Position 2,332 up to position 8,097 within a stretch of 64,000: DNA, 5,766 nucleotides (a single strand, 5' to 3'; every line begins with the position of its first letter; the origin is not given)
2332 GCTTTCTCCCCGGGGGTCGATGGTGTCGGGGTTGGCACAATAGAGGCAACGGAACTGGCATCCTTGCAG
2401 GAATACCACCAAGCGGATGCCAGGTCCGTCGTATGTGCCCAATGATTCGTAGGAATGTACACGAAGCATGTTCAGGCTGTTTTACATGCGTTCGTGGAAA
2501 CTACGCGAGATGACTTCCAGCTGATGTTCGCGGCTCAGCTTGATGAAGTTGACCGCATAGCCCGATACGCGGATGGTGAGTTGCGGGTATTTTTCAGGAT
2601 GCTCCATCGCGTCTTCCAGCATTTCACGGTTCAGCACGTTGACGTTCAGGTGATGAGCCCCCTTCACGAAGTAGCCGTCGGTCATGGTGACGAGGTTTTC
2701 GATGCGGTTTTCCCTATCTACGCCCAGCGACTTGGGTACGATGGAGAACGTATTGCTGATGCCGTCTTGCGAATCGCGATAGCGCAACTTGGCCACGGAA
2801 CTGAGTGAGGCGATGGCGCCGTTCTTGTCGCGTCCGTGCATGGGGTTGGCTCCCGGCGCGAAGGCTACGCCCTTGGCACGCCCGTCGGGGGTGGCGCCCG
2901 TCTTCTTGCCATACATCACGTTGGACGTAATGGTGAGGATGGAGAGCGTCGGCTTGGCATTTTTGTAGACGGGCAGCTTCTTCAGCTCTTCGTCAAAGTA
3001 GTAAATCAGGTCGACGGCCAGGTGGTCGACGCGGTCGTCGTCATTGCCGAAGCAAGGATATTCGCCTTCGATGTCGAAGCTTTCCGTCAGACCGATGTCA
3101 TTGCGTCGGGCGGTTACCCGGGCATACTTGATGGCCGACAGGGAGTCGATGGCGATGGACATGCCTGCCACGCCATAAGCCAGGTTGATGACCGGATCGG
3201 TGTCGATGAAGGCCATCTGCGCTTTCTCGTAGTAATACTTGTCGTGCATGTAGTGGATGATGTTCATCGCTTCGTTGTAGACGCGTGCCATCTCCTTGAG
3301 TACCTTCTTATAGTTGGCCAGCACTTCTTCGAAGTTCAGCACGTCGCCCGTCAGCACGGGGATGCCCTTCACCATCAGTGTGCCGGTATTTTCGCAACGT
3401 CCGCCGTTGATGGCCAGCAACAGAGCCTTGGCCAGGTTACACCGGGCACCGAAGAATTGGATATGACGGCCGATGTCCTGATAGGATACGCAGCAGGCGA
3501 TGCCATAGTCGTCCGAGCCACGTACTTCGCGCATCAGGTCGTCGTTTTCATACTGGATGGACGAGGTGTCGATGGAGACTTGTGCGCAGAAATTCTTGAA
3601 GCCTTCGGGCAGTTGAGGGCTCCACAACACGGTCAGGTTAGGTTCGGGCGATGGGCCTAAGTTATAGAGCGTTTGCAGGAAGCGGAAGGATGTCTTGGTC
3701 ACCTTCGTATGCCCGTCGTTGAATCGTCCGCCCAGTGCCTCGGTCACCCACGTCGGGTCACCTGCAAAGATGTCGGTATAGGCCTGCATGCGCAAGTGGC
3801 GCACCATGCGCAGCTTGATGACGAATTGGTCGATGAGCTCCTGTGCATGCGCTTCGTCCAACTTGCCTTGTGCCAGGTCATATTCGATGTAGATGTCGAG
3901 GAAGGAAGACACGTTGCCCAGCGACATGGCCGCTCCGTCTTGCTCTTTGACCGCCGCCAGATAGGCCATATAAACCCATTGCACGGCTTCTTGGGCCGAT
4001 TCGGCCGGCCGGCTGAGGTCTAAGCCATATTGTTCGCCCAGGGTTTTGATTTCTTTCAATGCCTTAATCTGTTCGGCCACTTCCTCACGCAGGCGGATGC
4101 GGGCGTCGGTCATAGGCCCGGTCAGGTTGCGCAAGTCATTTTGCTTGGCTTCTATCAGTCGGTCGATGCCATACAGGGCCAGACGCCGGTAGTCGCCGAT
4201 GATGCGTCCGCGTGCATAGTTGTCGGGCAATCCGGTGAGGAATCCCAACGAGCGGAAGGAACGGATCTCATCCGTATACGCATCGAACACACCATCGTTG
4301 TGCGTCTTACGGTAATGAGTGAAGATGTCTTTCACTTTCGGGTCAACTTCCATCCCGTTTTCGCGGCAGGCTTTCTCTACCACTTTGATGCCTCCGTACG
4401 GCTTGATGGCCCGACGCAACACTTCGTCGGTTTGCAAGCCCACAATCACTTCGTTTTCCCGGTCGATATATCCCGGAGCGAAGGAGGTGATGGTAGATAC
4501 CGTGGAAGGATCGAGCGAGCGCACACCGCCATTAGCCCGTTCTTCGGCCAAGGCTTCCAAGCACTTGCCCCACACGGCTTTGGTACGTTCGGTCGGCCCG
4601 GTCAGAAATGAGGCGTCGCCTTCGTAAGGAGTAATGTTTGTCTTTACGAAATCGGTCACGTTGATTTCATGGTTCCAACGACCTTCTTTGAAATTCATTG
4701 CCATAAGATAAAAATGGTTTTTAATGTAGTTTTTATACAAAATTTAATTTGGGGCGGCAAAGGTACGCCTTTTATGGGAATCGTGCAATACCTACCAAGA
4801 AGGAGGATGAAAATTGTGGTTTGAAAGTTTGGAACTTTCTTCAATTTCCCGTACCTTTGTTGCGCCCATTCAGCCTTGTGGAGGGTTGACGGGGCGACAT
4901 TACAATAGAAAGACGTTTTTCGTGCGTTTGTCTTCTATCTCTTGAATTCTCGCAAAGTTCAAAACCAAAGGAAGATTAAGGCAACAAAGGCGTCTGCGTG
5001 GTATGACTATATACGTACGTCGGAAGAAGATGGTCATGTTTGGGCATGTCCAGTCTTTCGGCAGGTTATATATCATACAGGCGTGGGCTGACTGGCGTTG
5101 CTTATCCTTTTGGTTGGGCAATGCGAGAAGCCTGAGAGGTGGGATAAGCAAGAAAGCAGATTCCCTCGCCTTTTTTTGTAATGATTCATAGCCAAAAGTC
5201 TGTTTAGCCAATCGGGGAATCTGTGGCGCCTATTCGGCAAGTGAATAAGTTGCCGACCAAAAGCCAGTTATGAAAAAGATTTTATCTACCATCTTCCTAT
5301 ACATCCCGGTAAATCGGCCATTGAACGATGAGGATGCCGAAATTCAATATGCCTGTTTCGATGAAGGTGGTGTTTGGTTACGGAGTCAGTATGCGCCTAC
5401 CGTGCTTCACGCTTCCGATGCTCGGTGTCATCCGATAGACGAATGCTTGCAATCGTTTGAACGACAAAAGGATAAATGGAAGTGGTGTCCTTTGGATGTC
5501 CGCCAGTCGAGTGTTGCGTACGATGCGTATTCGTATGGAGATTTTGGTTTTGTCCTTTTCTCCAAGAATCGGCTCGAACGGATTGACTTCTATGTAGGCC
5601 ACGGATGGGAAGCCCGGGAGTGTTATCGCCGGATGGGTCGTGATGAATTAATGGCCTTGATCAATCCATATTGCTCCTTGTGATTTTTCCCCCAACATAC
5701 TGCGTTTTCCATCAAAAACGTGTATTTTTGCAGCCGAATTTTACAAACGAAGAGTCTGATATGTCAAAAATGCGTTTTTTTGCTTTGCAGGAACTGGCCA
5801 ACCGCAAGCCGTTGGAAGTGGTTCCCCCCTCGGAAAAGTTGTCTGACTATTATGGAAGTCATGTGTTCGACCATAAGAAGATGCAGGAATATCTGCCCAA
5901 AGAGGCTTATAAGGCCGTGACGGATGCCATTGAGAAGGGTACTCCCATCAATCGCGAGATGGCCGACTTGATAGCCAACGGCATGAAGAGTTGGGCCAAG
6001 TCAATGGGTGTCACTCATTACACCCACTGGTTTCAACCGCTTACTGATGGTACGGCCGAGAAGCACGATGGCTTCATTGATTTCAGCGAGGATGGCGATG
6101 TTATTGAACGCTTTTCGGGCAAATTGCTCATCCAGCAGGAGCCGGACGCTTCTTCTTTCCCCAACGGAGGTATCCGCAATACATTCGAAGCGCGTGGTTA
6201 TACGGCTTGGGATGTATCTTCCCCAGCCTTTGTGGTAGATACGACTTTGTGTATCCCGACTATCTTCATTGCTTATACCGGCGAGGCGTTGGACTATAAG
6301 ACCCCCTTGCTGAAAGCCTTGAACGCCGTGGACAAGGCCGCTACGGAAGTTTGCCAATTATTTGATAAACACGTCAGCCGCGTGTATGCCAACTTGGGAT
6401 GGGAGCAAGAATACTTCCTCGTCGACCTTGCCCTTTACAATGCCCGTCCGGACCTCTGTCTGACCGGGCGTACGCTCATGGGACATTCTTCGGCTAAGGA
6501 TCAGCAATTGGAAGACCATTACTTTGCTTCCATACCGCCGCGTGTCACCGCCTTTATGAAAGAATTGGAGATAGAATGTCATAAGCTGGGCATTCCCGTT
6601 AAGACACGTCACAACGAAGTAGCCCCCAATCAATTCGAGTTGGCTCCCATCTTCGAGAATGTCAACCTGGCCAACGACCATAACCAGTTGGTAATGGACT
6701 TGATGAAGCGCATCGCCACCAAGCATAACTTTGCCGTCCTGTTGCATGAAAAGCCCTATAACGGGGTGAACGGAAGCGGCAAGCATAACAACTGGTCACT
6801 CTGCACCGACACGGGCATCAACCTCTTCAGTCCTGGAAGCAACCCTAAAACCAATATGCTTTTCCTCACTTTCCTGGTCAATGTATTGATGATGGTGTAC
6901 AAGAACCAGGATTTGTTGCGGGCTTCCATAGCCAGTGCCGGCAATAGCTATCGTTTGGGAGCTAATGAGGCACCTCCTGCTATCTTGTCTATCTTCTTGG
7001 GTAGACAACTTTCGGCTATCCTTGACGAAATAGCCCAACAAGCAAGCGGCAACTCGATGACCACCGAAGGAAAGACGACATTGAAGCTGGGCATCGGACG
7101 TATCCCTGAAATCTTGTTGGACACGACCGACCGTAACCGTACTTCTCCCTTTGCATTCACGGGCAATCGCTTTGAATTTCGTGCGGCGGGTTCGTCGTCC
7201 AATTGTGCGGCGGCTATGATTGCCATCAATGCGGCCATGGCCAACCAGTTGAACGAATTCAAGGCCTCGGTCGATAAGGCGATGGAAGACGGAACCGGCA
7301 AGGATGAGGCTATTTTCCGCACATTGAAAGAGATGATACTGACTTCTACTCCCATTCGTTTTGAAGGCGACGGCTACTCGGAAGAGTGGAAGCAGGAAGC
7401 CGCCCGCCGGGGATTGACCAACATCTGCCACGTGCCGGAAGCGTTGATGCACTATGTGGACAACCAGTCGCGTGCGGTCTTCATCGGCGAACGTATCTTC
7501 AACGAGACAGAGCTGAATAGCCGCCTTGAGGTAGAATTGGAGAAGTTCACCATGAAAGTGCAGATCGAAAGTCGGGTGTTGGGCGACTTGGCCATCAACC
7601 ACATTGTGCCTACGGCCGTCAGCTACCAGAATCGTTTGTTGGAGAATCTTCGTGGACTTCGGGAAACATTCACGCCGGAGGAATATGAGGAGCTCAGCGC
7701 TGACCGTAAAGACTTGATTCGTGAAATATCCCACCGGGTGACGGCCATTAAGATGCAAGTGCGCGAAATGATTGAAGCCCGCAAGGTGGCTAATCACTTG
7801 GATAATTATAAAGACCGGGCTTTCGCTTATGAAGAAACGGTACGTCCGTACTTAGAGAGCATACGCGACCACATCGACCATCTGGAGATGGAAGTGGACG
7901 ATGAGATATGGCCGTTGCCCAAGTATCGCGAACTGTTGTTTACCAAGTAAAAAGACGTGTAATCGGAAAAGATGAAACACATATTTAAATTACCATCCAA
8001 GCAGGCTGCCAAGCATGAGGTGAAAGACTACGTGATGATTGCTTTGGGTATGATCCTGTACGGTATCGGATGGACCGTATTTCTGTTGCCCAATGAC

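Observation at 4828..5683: Promoter-led ~400-nt switch-like RNA in front of a 137-aa orphan, between pflB and glnA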

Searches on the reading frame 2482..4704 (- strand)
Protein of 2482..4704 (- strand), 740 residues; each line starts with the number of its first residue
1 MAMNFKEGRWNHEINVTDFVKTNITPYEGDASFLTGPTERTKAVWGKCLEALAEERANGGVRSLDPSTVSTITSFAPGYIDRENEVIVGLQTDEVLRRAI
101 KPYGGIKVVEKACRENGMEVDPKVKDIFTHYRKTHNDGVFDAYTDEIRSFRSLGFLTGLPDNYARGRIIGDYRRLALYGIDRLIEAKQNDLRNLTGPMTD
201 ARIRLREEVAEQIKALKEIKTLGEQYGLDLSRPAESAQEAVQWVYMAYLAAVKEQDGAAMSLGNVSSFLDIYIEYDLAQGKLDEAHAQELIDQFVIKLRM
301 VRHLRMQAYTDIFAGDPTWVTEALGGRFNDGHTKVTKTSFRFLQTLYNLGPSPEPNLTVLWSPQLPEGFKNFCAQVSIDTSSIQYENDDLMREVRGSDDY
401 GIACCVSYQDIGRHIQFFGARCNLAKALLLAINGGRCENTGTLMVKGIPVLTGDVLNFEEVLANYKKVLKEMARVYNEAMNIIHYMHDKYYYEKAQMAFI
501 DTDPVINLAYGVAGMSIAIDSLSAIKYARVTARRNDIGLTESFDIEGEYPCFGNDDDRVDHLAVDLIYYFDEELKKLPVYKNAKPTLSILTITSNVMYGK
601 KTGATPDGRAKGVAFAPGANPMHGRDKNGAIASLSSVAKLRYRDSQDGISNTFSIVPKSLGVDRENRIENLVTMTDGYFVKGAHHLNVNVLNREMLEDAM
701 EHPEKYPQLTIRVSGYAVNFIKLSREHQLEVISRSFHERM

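Call 13: search_protein_families(library=pfam, proteins=[window:2482-4704:-], max_evalue=0.1)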
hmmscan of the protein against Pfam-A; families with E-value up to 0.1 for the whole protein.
window:2482-4704:- (740 aa): 2 families
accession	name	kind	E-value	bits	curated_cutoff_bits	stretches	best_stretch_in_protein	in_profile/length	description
PF02901.20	PFL-like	-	4.5e-190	634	24.3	1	13-599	4-647/647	Pyruvate formate lyase-like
PF01228.26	Gly_radical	-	3.3e-39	134.1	22.2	1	615-721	1-106/106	Glycine radical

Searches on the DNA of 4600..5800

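Call 3: search_rna_families(source=window, start=4600, end=5800, threshold=evalue, max_evalue=10, show_alignments=3)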
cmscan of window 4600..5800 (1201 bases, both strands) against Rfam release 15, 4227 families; matches with E-value up to 10: 2.
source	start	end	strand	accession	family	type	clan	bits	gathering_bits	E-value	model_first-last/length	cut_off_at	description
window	5714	5779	-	RF00985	mir-640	Gene; miRNA;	-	17.7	96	2.1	1-89/89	no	mir-640 microRNA precursor family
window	5707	5770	-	RF02067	STnc310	Gene; sRNA;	-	15.2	40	9.5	1-61/61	no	Salmonella enterica sRNA STnc310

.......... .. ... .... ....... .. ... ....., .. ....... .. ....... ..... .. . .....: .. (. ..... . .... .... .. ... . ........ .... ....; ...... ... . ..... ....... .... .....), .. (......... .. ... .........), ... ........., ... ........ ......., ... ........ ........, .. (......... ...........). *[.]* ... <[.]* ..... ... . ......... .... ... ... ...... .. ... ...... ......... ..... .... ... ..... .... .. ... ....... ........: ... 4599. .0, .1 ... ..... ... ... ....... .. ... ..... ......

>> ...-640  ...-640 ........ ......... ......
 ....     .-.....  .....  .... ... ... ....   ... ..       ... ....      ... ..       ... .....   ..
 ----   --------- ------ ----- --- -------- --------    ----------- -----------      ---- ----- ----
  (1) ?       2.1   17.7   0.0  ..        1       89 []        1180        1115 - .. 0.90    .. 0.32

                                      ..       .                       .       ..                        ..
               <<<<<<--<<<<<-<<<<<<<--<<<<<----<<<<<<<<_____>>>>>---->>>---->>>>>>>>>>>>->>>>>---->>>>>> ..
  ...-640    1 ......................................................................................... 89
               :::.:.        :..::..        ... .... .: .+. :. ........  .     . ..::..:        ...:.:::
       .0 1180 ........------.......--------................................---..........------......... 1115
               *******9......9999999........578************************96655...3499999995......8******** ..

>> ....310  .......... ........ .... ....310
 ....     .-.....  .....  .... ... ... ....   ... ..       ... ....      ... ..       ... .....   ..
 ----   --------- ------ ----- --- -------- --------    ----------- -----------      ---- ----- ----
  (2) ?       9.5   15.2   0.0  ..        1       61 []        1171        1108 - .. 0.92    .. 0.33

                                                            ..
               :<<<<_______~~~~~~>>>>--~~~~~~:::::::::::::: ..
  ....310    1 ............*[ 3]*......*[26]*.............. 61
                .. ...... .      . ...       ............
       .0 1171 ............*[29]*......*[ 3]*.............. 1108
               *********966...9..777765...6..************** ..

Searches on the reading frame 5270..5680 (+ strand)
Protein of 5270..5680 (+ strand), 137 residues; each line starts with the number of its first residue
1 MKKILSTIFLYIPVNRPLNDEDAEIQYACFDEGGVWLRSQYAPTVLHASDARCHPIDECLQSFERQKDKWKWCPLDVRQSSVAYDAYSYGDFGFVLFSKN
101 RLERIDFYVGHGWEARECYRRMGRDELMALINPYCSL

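Call 13: search_protein_families(library=pfam, proteins=[window:5270-5680:+], max_evalue=0.1)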
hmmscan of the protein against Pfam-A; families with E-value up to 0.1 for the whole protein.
window:5270-5680:+ (137 aa): 0 families

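Call 59: search_protein_families(library=ncbifam, proteins=[window:5270-5680:+], max_evalue=0.01)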
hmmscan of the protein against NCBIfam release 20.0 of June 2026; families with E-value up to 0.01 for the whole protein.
window:5270-5680:+ (137 aa): 0 families

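Call 68: find_homologous_proteins(query=window:5270-5680:+, max_evalue=0.001)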
Query window:5270-5680:+ (137 aa): 1 proteins with E <= 0.001 among 5 candidates. Only proteins of 75 to 240 residues were searched: fused or split forms outside these lengths cannot appear, so this answer is no evidence that the protein stands alone or is whole; lengths 'longer' or 'shorter' looks for them.
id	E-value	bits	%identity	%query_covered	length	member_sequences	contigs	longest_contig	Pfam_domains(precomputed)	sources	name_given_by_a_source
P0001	1.6e-92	325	100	100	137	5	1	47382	-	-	-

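Call 76: search_protein_representatives(protein=window:5270-5680:+)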
Query: 137 residues. Proteins with E-value up to 0.001 (for the whole library): 6; up to 1e-10: 3; up to 1e-30: 1. The best 6 are listed.
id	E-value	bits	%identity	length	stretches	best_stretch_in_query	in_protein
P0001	5.1e-93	324.8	100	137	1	1-137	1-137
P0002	9.8e-17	77.4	43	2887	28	28-53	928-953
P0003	3.9e-15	72.2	40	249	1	7-131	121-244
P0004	7.6e-06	42.1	39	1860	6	23-50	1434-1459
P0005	2.3e-05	40.5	33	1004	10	29-65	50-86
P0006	7.0e-04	35.7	33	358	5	49-85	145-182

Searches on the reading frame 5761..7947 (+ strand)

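Call 13: search_protein_families(library=pfam, proteins=[window:5761-7947:+], max_evalue=0.1)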
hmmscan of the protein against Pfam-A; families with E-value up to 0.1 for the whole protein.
window:5761-7947:+ (729 aa): 3 families
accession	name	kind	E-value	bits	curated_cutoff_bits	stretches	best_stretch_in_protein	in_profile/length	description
PF12437.13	GSIII_N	-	1e-78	263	25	1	28-186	2-160/160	Glutamine synthetase type III N terminal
PF18318.6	Gln-synt_C-ter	-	7.4e-37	126.2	22.7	1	517-632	1-116/118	Glutamine synthetase C-terminal domain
PF00120.29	Gln-synt_C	-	2.4e-19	70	24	1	210-397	22-202/344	Glutamine synthetase, catalytic domain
